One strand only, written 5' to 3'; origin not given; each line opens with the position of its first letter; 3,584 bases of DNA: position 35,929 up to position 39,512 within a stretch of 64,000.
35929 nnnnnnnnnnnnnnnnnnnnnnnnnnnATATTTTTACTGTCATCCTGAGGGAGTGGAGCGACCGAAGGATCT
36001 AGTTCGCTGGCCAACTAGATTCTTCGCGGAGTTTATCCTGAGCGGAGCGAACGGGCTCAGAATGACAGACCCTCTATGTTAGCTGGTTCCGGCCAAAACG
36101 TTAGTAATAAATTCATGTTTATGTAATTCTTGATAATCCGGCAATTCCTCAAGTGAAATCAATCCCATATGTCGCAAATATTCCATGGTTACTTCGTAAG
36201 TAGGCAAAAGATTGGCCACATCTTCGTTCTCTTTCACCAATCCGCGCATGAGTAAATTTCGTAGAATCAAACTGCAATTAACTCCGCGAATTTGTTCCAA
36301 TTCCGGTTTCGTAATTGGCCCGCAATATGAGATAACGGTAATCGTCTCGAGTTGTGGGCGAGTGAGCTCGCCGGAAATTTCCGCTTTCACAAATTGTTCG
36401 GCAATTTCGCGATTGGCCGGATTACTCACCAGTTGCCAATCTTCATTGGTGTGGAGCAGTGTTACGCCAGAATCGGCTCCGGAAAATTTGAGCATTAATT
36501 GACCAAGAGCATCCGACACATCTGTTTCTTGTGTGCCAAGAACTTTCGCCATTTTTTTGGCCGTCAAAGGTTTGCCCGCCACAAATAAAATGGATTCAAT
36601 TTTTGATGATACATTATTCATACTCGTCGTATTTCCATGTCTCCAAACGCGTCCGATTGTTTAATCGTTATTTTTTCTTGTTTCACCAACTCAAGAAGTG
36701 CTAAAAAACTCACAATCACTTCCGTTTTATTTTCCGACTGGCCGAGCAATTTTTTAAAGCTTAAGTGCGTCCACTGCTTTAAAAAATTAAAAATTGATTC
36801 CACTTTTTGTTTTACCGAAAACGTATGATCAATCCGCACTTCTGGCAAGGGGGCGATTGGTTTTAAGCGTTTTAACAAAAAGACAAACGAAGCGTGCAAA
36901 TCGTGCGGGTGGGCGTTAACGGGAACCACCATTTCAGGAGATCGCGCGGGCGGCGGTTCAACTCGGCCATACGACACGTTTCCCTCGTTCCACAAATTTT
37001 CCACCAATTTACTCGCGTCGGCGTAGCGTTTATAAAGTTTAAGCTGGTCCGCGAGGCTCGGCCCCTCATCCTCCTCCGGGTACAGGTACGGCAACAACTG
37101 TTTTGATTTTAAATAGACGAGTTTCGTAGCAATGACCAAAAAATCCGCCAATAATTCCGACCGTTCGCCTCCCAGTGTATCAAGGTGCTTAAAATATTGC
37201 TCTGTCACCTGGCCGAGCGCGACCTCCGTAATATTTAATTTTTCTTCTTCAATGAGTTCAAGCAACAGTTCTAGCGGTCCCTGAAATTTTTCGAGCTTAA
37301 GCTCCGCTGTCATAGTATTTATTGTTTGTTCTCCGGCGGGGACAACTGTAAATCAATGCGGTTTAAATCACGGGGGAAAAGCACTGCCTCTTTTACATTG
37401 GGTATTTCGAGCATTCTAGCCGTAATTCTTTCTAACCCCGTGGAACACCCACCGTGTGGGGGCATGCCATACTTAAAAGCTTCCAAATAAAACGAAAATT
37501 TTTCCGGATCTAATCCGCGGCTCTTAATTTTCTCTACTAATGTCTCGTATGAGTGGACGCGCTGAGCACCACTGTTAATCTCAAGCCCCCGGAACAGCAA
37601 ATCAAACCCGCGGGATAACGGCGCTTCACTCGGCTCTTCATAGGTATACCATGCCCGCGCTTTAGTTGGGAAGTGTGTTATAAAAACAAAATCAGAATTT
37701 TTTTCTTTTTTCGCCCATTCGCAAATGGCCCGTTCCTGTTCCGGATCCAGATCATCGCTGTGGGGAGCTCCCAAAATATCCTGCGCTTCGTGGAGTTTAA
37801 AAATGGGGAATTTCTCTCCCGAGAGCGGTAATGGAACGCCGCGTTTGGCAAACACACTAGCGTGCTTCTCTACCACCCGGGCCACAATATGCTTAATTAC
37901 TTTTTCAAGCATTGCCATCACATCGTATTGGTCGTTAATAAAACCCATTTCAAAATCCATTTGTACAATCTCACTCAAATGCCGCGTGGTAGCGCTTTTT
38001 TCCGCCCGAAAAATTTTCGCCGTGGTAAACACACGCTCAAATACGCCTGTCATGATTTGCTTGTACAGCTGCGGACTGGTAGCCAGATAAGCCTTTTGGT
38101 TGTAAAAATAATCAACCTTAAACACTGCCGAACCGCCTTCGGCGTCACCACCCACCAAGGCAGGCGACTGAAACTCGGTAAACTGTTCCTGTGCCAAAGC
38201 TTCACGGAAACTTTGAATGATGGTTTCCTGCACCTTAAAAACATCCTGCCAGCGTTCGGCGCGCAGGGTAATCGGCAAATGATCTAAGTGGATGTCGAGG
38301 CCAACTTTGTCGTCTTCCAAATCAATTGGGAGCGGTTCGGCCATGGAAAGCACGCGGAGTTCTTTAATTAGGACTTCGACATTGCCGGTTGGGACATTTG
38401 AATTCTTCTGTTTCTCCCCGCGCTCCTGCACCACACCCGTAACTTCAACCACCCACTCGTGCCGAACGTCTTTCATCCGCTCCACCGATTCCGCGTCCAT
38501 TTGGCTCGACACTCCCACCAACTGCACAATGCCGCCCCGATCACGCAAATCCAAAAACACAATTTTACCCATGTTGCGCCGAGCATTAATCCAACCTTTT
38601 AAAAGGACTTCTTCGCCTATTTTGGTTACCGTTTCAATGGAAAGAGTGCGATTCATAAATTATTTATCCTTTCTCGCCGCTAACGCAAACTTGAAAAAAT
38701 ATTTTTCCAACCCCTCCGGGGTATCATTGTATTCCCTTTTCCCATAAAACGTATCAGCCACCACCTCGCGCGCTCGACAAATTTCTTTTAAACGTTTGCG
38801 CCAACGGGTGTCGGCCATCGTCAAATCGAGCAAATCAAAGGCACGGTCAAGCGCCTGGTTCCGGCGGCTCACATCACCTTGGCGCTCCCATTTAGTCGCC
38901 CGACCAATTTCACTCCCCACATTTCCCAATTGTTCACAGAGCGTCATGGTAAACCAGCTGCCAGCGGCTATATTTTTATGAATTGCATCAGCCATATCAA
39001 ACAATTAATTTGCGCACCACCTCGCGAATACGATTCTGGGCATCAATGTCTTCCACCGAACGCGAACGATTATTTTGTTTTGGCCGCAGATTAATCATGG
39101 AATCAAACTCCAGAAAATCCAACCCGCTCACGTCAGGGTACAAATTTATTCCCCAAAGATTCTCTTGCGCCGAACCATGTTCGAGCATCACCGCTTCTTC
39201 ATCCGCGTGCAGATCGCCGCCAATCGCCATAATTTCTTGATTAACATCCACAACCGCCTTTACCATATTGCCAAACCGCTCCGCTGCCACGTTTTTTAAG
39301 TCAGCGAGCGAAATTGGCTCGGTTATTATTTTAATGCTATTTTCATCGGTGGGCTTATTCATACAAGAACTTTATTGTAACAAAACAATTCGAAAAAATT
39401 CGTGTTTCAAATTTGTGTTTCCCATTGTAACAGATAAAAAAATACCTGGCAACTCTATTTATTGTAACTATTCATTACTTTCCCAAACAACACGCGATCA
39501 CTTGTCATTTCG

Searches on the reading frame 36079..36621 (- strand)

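Call 10: search_protein_families(library=pfam, proteins=[window:36079-36621:-], max_evalue=0.00001)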
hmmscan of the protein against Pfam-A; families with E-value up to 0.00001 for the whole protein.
window:36079-36621:- (180 aa): 1 family
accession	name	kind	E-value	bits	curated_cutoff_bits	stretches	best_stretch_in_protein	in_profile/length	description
PF04079.22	SMC_ScpB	-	1.7e-39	135.4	27.4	1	7-162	2-159/160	Segregation and condensation complex subunit ScpB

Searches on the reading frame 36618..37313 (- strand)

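Call 10: search_protein_families(library=pfam, proteins=[window:36618-37313:-], max_evalue=0.00001)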
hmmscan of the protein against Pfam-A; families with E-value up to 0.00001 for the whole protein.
window:36618-37313:- (231 aa): 1 family
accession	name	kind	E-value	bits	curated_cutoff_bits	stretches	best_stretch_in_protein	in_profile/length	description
PF02616.19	SMC_ScpA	-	1.2e-27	97.9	24.6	1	20-228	1-229/232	Segregation and condensation protein ScpA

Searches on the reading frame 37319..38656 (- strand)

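Call 10: search_protein_families(library=pfam, proteins=[window:37319-38656:-], max_evalue=0.00001)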
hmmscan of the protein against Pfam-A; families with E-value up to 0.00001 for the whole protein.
window:37319-38656:- (445 aa): 2 families
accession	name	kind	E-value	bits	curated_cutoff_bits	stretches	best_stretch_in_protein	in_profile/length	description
PF00152.25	tRNA-synt_2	-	3.3e-76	256.7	25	1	122-430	4-307/308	tRNA synthetases class II (D, K and N)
PF01336.31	tRNA_anti-codon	-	8.8e-14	51.7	27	1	17-103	1-75/75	OB-fold nucleic acid binding domain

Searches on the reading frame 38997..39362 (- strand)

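Call 10: search_protein_families(library=pfam, proteins=[window:38997-39362:-], max_evalue=0.00001)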
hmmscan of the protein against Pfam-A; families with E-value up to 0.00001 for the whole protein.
window:38997-39362:- (121 aa): 1 family
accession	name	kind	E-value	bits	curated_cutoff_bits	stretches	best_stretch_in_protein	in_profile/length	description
PF18924.5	DUF5674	-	7.7e-37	126.1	27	1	12-119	2-109/109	Protein of unknown function (DUF5674)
